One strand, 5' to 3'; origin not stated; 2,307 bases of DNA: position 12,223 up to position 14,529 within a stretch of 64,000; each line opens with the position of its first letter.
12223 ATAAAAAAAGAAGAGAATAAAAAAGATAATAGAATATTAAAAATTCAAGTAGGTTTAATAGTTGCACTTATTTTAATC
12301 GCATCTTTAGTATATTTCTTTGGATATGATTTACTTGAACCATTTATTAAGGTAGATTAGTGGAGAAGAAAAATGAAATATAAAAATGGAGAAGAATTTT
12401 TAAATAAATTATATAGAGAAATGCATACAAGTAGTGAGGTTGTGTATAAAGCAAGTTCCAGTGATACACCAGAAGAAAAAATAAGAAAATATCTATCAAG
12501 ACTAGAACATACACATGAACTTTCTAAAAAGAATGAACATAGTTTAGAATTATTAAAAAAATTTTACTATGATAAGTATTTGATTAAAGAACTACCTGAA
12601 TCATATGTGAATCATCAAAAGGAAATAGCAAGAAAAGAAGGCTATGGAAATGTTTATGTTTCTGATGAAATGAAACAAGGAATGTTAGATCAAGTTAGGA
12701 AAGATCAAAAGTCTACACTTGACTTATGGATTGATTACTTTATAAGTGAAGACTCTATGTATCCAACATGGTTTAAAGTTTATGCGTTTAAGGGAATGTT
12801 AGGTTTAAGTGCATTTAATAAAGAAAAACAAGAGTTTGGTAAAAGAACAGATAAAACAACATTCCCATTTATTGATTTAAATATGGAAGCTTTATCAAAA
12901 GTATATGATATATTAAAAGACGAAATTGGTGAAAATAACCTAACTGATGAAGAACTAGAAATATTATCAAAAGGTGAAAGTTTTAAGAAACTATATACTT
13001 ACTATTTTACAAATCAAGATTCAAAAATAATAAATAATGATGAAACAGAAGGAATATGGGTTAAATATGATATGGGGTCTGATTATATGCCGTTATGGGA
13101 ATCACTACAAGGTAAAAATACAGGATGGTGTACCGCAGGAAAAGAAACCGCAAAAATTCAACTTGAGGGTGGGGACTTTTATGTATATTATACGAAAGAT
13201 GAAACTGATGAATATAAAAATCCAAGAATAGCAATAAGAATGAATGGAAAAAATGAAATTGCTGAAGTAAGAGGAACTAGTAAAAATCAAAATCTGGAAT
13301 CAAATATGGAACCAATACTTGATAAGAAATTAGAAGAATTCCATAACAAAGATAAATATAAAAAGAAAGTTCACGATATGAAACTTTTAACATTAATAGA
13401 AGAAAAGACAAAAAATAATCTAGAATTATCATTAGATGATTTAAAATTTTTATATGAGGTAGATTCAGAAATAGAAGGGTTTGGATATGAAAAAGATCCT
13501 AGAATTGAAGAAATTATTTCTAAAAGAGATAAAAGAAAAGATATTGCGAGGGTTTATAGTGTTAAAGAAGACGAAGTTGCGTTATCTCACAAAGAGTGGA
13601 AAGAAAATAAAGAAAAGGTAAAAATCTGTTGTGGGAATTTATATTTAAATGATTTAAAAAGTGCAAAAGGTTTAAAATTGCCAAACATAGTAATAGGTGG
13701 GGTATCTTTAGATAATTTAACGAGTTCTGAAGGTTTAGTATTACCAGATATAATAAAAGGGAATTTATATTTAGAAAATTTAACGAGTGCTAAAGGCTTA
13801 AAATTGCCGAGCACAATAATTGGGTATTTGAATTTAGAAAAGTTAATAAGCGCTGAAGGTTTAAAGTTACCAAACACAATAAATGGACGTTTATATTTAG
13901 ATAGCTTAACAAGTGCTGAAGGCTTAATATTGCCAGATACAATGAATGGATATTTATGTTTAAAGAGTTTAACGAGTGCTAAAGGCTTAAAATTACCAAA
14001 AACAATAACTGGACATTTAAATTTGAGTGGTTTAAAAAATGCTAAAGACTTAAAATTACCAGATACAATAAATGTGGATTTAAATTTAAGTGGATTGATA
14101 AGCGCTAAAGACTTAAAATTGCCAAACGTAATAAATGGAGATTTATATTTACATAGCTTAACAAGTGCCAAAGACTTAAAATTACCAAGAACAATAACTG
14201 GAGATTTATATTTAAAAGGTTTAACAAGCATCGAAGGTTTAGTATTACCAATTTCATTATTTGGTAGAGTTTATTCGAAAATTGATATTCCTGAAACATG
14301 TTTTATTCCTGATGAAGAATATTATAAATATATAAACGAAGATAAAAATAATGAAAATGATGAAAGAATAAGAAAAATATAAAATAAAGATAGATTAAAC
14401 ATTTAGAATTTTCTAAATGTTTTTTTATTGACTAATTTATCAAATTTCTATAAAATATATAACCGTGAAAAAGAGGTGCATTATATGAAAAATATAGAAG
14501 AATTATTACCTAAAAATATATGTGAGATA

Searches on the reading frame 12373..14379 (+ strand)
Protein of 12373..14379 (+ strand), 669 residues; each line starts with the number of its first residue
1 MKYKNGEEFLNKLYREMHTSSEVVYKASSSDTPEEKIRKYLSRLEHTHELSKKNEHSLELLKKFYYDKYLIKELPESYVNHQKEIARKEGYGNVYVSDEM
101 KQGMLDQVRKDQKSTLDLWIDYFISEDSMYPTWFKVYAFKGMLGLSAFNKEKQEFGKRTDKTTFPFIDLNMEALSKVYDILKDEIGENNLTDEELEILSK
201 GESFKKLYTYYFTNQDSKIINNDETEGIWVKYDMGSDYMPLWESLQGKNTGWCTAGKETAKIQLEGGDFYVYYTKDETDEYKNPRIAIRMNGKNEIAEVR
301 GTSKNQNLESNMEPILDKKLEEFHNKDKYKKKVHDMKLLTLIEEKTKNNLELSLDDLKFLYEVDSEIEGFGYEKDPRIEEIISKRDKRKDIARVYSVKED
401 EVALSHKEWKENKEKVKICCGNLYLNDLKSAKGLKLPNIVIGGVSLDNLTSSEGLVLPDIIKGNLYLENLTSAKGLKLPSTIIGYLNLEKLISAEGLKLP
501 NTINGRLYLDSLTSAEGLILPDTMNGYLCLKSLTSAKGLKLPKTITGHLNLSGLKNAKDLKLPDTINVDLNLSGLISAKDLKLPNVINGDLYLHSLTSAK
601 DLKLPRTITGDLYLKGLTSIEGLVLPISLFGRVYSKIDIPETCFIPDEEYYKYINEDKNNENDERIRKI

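Call 4: search_protein_families(library=pfam, proteins=[window:12373-14379:+], max_evalue=1)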
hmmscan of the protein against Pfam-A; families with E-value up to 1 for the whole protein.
window:12373-14379:+ (669 aa): 1 family
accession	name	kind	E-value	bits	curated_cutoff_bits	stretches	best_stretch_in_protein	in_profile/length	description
PF04399.18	Glutaredoxin2_C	-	0.0063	16.8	32.8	0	311-359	41-91/130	Glutaredoxin 2, C terminal domain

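Call 5: search_protein_families(library=ncbifam, proteins=[window:12373-14379:+], max_evalue=1)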
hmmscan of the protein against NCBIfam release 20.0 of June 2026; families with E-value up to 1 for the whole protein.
window:12373-14379:+ (669 aa): 1 family
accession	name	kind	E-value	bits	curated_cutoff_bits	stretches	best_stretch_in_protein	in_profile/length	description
NF010763.0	PRK14166.1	equivalog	0.18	10.8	501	1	545-603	63-118/282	bifunctional 5,10-methylene-tetrahydrofolate dehydrogenase/ 5,10-methylene-tetrahydrofolate cyclohydrolase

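Call 6: search_protein_families(library=phrogs, proteins=[window:12373-14379:+], max_evalue=1)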
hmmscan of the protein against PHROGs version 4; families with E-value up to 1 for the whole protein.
window:12373-14379:+ (669 aa): 0 families

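Call 31: search_protein_families(library=pfam, alignment_id=A2, max_evalue=0.1)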
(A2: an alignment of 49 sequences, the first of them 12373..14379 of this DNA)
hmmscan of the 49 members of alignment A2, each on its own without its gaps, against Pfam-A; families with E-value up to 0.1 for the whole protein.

A. member 1, window:12373-14379:+ (669 aa): 1 family
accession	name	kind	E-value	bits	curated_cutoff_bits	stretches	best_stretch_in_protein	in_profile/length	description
PF04399.18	Glutaredoxin2_C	-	0.0063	16.8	32.8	0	311-359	41-91/130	Glutaredoxin 2, C terminal domain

B. families by the number of members that match (of 49 scanned): 27 families (the first 25 are shown)
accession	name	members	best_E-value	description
PF04399.18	Glutaredoxin2_C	4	1.1e-05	Glutaredoxin 2, C terminal domain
PF23465.1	DUF7131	2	0.0014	Domain of unknown function (DUF7131)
PF01030.30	Recep_L_domain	1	0.00034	Receptor L domain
PF10455.14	BAR_2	1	0.00071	Bin/amphiphysin/Rvs domain for vesicular trafficking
PF20876.2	VipE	1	0.0034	Effector protein VipE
PF13475.11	DUF4116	1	0.0043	Domain of unknown function (DUF4116)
PF18972.5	Wheel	1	0.0059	Cns1/TTC4 Wheel domain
PF08856.16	DUF1826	1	0.0073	Protein of unknown function (DUF1826)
PF21908.1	Cel124_C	1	0.01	Cel124 C-terminal catalytic domain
PF00637.26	Clathrin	1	0.014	Region in Clathrin and VPS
PF00103.25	Hormone_1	1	0.015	Somatotropin hormone family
PF12746.13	GNAT_acetyltran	1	0.015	GNAT acetyltransferase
PF17802.7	SpaA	1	0.019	Prealbumin-like fold domain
PF02403.27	Seryl_tRNA_N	1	0.021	Seryl-tRNA synthetase N-terminal domain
PF16770.11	RTT107_BRCT_5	1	0.024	Regulator of Ty1 transposition protein 107 BRCT domain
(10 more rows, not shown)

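Call 49: search_protein_families(library=padloc, proteins=[window:12373-14379:+], max_evalue=1)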
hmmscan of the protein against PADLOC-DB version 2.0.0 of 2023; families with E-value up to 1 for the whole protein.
window:12373-14379:+ (669 aa): 0 families

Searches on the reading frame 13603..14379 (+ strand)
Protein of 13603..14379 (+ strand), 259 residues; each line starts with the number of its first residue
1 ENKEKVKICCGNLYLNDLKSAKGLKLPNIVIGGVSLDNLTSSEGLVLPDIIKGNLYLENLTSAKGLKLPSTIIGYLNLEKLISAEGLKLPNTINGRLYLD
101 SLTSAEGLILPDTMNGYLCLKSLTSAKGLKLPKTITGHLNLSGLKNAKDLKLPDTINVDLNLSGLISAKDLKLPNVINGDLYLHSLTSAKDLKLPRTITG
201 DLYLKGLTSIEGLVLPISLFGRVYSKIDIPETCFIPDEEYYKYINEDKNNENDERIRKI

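Call 89: search_solved_structures(query=window:13603-14379:+, max_evalue=1)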
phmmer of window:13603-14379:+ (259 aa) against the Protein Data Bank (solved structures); distinct sequences matched with E-value up to 1: 2.
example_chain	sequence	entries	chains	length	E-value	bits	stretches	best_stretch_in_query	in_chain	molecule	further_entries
9x4g_A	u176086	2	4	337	0.15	14.9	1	59-181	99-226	N(6)-L-threonylcarbamoyladenine synthase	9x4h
8yn1_C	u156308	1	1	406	0.4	13.5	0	59-144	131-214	Probable disease resistance protein At5g66900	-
